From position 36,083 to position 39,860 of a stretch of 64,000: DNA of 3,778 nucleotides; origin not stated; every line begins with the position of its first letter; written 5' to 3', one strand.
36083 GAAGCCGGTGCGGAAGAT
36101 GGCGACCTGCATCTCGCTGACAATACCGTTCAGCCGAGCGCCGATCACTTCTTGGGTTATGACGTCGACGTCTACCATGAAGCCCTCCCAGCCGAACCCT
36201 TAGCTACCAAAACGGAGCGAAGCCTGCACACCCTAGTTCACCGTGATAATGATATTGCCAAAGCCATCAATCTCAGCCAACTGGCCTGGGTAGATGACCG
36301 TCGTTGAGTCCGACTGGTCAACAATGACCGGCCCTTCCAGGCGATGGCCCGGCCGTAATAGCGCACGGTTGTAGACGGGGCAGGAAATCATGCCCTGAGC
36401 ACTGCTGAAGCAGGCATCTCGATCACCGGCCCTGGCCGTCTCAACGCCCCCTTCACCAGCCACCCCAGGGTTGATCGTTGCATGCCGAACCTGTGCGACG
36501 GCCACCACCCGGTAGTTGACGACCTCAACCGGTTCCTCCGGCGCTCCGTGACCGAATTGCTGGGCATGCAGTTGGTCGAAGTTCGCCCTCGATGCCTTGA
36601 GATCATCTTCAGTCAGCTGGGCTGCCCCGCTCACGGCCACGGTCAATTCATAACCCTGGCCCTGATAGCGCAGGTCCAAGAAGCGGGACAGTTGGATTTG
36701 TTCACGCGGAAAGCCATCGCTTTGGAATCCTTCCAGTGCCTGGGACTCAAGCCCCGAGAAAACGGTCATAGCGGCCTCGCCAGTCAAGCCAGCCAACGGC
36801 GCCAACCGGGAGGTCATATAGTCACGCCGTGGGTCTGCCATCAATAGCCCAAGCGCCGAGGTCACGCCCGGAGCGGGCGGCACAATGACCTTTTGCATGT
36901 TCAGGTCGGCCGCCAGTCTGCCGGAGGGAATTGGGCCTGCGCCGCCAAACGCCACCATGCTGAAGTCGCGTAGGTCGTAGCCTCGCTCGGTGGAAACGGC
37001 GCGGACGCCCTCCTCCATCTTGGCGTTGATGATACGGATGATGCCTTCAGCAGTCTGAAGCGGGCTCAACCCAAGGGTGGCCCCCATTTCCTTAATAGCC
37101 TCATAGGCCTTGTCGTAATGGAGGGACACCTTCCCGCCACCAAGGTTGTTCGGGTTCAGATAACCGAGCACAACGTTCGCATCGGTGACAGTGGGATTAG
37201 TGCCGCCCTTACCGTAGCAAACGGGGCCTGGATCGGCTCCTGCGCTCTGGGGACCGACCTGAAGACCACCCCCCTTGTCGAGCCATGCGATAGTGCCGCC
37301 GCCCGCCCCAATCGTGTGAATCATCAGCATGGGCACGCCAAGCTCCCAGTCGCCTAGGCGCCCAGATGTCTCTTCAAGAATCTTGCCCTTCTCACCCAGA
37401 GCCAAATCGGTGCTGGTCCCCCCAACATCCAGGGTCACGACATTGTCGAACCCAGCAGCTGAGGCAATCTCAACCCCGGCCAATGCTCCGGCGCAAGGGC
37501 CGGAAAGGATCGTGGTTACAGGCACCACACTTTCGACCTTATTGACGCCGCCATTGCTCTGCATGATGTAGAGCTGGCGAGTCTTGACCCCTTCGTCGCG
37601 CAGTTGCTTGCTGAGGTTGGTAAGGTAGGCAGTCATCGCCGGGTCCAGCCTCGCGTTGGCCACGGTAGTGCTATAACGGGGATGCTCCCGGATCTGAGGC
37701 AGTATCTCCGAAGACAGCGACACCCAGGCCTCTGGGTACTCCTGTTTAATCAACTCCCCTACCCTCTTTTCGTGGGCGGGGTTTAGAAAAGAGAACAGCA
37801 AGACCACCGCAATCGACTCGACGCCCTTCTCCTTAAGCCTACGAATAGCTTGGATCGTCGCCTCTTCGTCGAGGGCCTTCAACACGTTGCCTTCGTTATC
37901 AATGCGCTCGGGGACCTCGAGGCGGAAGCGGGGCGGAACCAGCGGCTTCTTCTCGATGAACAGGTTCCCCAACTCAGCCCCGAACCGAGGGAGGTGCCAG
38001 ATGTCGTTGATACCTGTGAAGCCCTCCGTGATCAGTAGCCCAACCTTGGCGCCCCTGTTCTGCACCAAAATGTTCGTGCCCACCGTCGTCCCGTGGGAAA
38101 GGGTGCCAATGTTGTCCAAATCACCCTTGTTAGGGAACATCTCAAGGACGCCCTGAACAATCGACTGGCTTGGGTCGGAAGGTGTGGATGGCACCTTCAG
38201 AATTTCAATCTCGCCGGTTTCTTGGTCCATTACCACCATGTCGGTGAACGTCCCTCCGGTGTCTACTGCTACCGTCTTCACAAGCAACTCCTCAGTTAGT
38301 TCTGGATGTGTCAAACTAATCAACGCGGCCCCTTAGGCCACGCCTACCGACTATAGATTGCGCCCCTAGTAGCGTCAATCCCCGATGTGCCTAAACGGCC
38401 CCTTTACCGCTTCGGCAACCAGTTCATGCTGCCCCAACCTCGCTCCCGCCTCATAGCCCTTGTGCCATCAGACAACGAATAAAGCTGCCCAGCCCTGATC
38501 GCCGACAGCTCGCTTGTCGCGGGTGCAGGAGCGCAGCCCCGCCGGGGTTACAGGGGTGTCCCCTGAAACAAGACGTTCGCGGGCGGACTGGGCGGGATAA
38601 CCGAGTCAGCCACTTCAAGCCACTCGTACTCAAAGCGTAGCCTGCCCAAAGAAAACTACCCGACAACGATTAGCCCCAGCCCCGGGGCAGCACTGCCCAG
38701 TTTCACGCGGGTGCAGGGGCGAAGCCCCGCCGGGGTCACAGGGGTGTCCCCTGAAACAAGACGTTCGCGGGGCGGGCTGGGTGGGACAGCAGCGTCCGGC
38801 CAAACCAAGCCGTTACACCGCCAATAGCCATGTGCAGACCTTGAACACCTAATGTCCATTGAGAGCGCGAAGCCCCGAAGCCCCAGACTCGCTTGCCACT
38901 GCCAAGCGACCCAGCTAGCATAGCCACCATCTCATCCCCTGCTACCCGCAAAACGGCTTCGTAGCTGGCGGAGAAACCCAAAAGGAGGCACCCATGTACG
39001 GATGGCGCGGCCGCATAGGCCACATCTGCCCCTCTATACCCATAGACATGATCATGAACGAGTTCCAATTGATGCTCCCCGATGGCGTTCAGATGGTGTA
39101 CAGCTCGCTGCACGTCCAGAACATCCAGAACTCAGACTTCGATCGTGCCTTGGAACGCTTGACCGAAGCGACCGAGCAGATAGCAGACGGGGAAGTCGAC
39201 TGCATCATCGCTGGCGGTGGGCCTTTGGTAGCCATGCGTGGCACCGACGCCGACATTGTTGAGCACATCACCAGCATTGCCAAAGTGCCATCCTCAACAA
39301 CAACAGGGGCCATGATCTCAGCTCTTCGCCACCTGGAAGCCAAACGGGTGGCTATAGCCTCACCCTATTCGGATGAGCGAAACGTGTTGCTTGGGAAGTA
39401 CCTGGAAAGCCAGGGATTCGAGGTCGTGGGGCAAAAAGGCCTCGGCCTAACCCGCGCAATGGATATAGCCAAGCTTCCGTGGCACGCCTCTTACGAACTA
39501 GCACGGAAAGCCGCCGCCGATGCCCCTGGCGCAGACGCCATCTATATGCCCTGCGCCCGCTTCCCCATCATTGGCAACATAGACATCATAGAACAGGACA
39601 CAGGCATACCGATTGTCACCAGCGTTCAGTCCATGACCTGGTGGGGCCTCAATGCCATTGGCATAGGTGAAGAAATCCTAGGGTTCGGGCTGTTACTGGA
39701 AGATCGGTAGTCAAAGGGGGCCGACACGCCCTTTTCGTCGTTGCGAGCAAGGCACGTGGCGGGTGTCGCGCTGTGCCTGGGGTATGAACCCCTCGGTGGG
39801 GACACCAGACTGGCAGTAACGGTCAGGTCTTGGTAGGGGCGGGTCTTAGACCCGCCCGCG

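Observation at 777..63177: A structured 95-125 nt intergenic repeat present 18 times, all in the same orientation, with compensatory hairpin changes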

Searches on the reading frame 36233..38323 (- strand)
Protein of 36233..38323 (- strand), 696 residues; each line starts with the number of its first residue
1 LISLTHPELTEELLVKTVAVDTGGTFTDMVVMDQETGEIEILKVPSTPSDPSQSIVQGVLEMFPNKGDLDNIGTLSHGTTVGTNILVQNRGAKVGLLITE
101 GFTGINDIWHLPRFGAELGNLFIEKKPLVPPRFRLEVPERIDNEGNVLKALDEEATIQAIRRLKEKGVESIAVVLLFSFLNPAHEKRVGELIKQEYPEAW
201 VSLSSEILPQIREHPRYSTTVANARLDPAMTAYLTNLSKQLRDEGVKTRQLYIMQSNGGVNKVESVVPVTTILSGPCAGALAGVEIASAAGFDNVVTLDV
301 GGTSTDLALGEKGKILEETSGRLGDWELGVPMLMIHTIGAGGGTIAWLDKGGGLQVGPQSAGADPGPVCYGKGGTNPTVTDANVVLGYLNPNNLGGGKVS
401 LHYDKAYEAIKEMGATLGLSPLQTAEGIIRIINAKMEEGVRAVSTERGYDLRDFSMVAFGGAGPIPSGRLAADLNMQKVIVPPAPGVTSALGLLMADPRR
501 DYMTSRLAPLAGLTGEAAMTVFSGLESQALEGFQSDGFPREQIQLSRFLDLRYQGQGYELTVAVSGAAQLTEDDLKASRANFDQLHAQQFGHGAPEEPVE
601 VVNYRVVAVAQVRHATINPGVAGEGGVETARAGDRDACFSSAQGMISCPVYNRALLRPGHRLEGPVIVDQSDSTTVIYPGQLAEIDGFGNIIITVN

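Call 6: search_protein_families(library=ncbifam, proteins=[window:36233-38323:-])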
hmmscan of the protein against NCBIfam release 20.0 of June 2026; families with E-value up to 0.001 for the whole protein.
window:36233-38323:- (696 aa): 3 families
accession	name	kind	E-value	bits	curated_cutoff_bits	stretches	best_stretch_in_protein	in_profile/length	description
NF050156.1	CapLactmsAlpCapA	equivalog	2.7e-169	564.7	1000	1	19-694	4-686/689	caprolactamase subunit alpha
NF042975.2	AcphenoCarb_ApcC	equivalog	2.2e-97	327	1500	1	14-690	7-706/733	acetophenone carboxylase subunit gamma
NF042960.1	AcphenoCarb_ApcA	equivalog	1.5e-65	221.7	1250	2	156-693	126-655/658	acetophenone carboxylase subunit alpha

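Call 7: find_encoding_contigs(protein=window:36233-38323:-, flank=10000, max_places=6)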
Protein window:36233-38323:- (696 aa): no gene with exactly this product is on record in the collection.

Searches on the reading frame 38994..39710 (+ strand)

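Call 82: search_protein_families(library=pfam, proteins=[window:38994-39710:+], max_evalue=0.001)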
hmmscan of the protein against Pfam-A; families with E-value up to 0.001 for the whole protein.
window:38994-39710:+ (238 aa): 2 families
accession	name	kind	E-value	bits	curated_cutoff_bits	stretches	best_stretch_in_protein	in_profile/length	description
PF17645.6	Amdase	-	1.9e-30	106.7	25.9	1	23-232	15-225/228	Arylmalonate decarboxylase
PF01177.27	Asp_Glu_race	-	6.9e-08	33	31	1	85-213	77-206/211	Asp/Glu/Hydantoin racemase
